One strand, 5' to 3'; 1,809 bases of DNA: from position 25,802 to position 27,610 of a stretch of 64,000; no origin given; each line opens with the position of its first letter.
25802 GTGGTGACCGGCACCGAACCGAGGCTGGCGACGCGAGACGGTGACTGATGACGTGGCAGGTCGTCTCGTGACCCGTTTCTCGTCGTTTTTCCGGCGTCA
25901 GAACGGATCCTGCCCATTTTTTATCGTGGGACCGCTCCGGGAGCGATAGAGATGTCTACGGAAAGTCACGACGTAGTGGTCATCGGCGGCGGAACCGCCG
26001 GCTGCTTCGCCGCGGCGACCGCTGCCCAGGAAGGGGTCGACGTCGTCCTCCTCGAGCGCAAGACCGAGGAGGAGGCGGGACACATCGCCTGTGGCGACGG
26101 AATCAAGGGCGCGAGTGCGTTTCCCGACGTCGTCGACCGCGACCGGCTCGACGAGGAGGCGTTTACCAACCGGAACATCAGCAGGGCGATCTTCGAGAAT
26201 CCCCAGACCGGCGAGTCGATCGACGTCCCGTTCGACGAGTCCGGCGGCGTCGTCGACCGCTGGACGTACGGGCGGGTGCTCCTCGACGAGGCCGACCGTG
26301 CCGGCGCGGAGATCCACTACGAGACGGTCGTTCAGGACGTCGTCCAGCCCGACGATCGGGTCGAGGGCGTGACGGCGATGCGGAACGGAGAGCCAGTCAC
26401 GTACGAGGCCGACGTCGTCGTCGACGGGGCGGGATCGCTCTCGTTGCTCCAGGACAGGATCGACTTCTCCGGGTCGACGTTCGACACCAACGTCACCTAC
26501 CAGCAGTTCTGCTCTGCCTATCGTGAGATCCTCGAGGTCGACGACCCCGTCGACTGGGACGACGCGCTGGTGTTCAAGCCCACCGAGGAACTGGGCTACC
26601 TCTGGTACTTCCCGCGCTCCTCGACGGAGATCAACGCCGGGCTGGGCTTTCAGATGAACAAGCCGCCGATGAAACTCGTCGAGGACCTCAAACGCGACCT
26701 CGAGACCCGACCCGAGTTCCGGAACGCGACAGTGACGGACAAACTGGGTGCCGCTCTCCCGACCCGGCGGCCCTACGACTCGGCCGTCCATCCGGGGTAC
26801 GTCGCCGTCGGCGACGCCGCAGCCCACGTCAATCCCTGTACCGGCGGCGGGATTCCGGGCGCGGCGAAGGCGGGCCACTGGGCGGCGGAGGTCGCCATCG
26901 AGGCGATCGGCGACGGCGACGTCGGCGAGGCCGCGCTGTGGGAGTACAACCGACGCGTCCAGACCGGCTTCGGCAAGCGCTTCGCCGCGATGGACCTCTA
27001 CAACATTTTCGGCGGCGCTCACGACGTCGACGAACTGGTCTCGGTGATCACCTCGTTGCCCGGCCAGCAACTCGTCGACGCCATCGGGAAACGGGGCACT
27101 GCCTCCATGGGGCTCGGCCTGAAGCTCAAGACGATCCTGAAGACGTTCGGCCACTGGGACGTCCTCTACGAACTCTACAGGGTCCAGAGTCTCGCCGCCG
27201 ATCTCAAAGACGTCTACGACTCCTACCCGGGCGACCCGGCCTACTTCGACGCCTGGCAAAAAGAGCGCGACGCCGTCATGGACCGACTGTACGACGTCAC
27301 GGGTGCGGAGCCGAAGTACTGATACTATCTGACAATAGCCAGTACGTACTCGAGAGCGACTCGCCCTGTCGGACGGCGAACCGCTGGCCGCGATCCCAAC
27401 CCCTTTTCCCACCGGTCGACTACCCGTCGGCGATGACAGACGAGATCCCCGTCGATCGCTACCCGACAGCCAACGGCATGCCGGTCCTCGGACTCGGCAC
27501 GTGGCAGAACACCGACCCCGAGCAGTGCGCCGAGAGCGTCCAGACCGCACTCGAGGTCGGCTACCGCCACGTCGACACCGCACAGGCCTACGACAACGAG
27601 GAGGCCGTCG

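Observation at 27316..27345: Short hairpins beginning with cTGAtac or cTGAtcc at two more gene ends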

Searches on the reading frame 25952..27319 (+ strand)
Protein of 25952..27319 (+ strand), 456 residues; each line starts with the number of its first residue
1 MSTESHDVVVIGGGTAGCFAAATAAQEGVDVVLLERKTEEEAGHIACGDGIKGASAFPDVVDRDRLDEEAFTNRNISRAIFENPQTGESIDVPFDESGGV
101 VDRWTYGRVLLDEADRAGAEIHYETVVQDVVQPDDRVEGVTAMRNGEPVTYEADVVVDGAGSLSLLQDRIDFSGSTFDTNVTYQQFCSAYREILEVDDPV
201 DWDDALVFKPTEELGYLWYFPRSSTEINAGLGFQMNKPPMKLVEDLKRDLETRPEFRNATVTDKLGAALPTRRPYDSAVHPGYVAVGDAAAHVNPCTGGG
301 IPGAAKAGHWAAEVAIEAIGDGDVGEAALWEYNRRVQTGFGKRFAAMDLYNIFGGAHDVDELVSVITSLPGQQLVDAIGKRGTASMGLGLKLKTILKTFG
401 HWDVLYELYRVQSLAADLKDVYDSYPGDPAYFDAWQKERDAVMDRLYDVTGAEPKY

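Call 36: find_homologous_proteins(query=window:25952-27319:+, max_evalue=1e-100)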
Query window:25952-27319:+ (456 aa): 1844 proteins with E <= 1e-100 among 8000 candidates; the best 120 are listed.
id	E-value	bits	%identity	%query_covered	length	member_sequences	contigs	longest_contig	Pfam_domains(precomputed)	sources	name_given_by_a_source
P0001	0.0e+0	1041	100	100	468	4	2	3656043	PF01266.31,PF00890.31,PF07992.21,PF03486.21,PF04820.21,PF01134.29,PF01494.26,PF12831.14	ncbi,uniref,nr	ncbi:geranylgeranyl reductase family protein [Natribaculum luteum]|uniref:Geranylgeranyl reductase f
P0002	1.6e-261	886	83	100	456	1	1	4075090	PF01266.31,PF00890.31,PF07992.21,PF03486.21,PF04820.21,PF05834.19,PF01134.29,PF01494.26,PF12831.14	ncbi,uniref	ncbi:geranylgeranyl reductase family protein [Natronobeatus ordinarius]|uniref:geranylgeranyl reduct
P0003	1.6e-261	886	83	100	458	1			PF01266.31,PF00890.31,PF07992.21,PF03486.21,PF04820.21,PF05834.19,PF01134.29,PF01494.26,PF12831.14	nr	nr:geranylgeranyl reductase family protein [Natronobeatus ordinarius]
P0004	5.0e-259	878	82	100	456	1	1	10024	PF01266.31,PF00890.31,PF07992.21,PF03486.21,PF04820.21,PF05834.19,PF01134.29,PF01494.26,PF12831.14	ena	-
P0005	1.5e-256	870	80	100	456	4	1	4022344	PF01266.31,PF00890.31,PF07992.21,PF00070.34,PF03486.21,PF04820.21,PF01134.29,PF01494.26,PF12831.14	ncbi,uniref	ncbi:geranylgeranyl reductase family protein [Halomontanus rarus]|uniref:geranylgeranyl reductase fa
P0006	8.6e-253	857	81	100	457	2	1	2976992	PF01266.31,PF00890.31,PF07992.21,PF00070.34,PF03486.21,PF04820.21,PF05834.19,PF01134.29,PF01494.26,PF12831.14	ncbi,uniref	ncbi:geranylgeranyl reductase family protein [Natrononativus amylolyticus]|uniref:geranylgeranyl red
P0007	7.2e-252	854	80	100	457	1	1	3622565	PF01266.31,PF00890.31,PF07992.21,PF00070.34,PF03486.21,PF01262.28,PF04820.21,PF05834.19,PF01134.29,PF01494.26,PF12831.14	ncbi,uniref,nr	ncbi:geranylgeranyl reductase family protein [Salinilacihabitans rarus]|uniref:geranylgeranyl reduct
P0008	1.6e-250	850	78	100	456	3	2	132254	PF01266.31,PF00890.31,PF07992.21,PF03486.21,PF04820.21,PF05834.19,PF01134.29,PF01494.26,PF12831.14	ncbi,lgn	-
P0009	2.9e-250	849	78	100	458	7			PF01266.31,PF22578.3,PF00890.31,PF07992.21,PF03486.21,PF04820.21,PF01134.29,PF01494.26,PF12831.14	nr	nr:geranylgeranyl reductase family protein [Halostagnicola larsenii]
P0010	7.1e-250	848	81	100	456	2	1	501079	PF01266.31,PF00890.31,PF07992.21,PF00070.34,PF03486.21,PF04820.21,PF01134.29,PF01494.26,PF12831.14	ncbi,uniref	ncbi:geranylgeranyl reductase family protein [Natronobiforma cellulositropha]|uniref:geranylgeranyl 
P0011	3.6e-248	842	79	100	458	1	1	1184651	PF01266.31,PF22578.3,PF13450.13,PF00890.31,PF07992.21,PF03486.21,PF04820.21,PF05834.19,PF01134.29,PF01494.26,PF12831.14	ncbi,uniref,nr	ncbi:geranylgeranyl reductase family protein [Halopiger djelfimassiliensis]|uniref:geranylgeranyl re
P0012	2.7e-245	833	78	100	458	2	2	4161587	PF01946.24,PF01266.31,PF00890.31,PF07992.21,PF03486.21,PF04820.21,PF01134.29,PF01494.26,PF12831.14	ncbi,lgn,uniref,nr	ncbi:electron transfer flavoprotein [Halobiforma lacisalsi AJ5]|uniref:Electron transfer flavoprotei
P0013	4.2e-245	832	78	100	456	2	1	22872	PF01946.24,PF01266.31,PF00890.31,PF07992.21,PF00070.34,PF03486.21,PF04820.21,PF05834.19,PF01134.29,PF01494.26,PF12831.14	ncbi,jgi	-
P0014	7.3e-245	831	78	100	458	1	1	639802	PF01266.31,PF00890.31,PF07992.21,PF03486.21,PF04820.21,PF01134.29,PF01494.26,PF12831.14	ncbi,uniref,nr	ncbi:geranylgeranyl reductase family protein [Natrarchaeobius halalkaliphilus]|uniref:Geranylgeranyl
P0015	4.3e-242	822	76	100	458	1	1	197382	PF01266.31,PF00890.31,PF07992.21,PF03486.21,PF04820.21,PF01134.29,PF01494.26,PF12831.14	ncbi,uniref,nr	ncbi:geranylgeranyl reductase family protein [Natronorubrum sp. JWXQ-INN-674]|uniref:Geranylgeranyl 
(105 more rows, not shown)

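Call 37: list_cluster_members(proteins=[P0001])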
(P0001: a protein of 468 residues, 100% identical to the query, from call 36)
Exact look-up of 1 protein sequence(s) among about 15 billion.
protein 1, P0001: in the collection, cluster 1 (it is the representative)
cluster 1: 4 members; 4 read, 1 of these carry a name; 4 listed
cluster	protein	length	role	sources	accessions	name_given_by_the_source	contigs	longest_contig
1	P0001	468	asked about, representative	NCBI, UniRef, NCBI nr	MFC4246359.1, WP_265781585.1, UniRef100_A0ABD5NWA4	geranylgeranyl reductase family protein [Natribaculum luteum] | Geranylgeranyl reductase family protein n=1 Tax=Natribaculum luteum TaxID=1586232 ...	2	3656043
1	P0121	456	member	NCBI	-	-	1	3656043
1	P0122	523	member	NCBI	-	-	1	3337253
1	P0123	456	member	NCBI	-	-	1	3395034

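Call 38: find_encoding_contigs(protein=P0122, flank=3000, max_places=3)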
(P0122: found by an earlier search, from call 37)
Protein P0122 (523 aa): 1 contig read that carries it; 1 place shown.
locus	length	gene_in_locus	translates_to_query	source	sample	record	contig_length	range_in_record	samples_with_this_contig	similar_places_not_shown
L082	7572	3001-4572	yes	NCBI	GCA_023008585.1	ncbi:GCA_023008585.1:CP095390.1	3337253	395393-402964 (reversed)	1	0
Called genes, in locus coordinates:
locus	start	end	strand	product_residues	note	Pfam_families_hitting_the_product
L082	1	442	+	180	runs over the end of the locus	PF25934:DUF7979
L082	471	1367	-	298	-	PF00510:COX3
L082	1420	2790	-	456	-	PF01266:DAO (faint), PF01494:FAD_binding_3 (faint), PF03486:HI0933_like (faint), PF04820:Trp_halogenase (faint), PF07992:Pyr_redox_2 (weak), PF12831:FAD_oxidored (weak)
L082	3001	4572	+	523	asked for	PF00890:FAD_binding_2, PF01134:GIDA, PF01266:DAO (weak), PF01494:FAD_binding_3, PF07992:Pyr_redox_2 (weak), PF12831:FAD_oxidored, PF01266:DAO (weak), PF04820:Trp_halogenase (weak), +2 more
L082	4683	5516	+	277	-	PF00248:Aldo_ket_red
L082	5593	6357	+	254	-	-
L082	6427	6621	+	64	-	PF24020:DUF7333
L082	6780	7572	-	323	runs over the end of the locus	PF01507:PAPS_reduct (weak)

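Call 39: find_encoding_contigs(protein=P0123, flank=3000, max_places=3)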
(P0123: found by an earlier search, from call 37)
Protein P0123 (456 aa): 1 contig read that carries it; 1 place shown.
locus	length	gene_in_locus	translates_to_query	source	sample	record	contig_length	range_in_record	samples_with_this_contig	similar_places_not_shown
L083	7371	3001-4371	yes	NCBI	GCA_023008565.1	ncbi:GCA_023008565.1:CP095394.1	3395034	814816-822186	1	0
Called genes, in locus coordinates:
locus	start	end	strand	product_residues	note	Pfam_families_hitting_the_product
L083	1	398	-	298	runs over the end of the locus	PF00510:COX3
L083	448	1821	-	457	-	PF01266:DAO (faint), PF01494:FAD_binding_3 (faint), PF03486:HI0933_like (faint), PF04820:Trp_halogenase (faint), PF07992:Pyr_redox_2 (weak), PF12831:FAD_oxidored (weak)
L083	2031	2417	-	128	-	PF03625:DUF302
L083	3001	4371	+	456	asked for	PF00890:FAD_binding_2, PF01134:GIDA, PF01266:DAO (weak), PF01494:FAD_binding_3, PF07992:Pyr_redox_2 (weak), PF12831:FAD_oxidored, PF01266:DAO (weak), PF04820:Trp_halogenase (weak), +2 more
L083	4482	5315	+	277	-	PF00248:Aldo_ket_red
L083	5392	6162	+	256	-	-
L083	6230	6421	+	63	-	PF24020:DUF7333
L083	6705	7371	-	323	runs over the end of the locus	PF01507:PAPS_reduct (weak)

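Call 74: find_encoding_contigs(protein=P0002, flank=1500, max_places=1)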
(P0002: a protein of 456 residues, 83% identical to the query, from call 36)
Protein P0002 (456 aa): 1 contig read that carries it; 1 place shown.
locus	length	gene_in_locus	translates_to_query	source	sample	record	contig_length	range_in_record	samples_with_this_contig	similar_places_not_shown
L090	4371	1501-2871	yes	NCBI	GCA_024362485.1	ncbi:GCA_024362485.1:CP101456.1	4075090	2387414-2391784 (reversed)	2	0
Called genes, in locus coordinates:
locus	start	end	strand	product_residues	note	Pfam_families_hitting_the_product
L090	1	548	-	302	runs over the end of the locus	PF22458:RsmF-B_ferredox (weak), PF01189:Methyltr_RsmB-F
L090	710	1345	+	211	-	PF20575:HTH_63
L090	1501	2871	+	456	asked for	PF00890:FAD_binding_2, PF01134:GIDA (weak), PF01266:DAO (weak), PF01494:FAD_binding_3, PF03486:HI0933_like (weak), PF07992:Pyr_redox_2 (weak), PF12831:FAD_oxidored, PF04820:Trp_halogenase, +1 more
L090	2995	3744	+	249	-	-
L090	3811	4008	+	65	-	PF24020:DUF7333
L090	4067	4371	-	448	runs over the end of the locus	PF00067:p450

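Call 75: find_encoding_contigs(protein=P0006, flank=1500, max_places=1)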
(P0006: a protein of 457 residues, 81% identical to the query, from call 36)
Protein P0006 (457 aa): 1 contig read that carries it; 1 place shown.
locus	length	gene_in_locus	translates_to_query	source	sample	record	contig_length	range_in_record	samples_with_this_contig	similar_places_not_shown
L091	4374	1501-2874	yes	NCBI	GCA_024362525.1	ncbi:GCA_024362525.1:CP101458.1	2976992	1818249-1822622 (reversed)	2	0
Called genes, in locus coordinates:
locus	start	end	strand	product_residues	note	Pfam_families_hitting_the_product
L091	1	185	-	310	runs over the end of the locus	PF02289:MCH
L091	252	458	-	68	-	PF00403:HMA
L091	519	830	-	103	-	PF01910:Thiamine_BP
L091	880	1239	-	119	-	PF18545:HalOD1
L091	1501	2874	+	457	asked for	PF00890:FAD_binding_2, PF01134:GIDA (weak), PF01266:DAO (weak), PF01494:FAD_binding_3, PF03486:HI0933_like (weak), PF07992:Pyr_redox_2 (weak), PF12831:FAD_oxidored, PF04820:Trp_halogenase, +2 more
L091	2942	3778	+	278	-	PF00248:Aldo_ket_red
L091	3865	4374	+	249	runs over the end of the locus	-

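Call 76: find_encoding_contigs(protein=P0007, flank=1500, max_places=1)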
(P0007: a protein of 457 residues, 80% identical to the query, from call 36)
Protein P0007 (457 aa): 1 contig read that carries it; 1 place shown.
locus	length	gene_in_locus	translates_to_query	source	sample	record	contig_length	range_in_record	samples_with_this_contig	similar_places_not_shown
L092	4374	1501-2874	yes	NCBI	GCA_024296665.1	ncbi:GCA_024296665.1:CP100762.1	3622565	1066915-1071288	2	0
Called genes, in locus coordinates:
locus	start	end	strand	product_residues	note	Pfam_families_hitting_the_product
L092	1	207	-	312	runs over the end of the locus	PF01547:SBP_bac_1, PF13531:SBP_bac_11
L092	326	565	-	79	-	PF09360:zf-CDGSH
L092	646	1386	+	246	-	PF09754:PAC2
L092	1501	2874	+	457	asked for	PF00890:FAD_binding_2, PF01134:GIDA, PF01266:DAO (weak), PF01494:FAD_binding_3, PF03486:HI0933_like (weak), PF07992:Pyr_redox_2 (weak), PF12831:FAD_oxidored, PF04820:Trp_halogenase (weak), +3 more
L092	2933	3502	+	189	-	PF26514:DUF8173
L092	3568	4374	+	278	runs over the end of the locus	PF00248:Aldo_ket_red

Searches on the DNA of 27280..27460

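Call 80: search_rna_families(source=window, start=27280, end=27460, threshold=evalue, max_evalue=1)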
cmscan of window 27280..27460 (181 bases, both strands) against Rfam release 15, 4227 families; matches with E-value up to 1: 0.
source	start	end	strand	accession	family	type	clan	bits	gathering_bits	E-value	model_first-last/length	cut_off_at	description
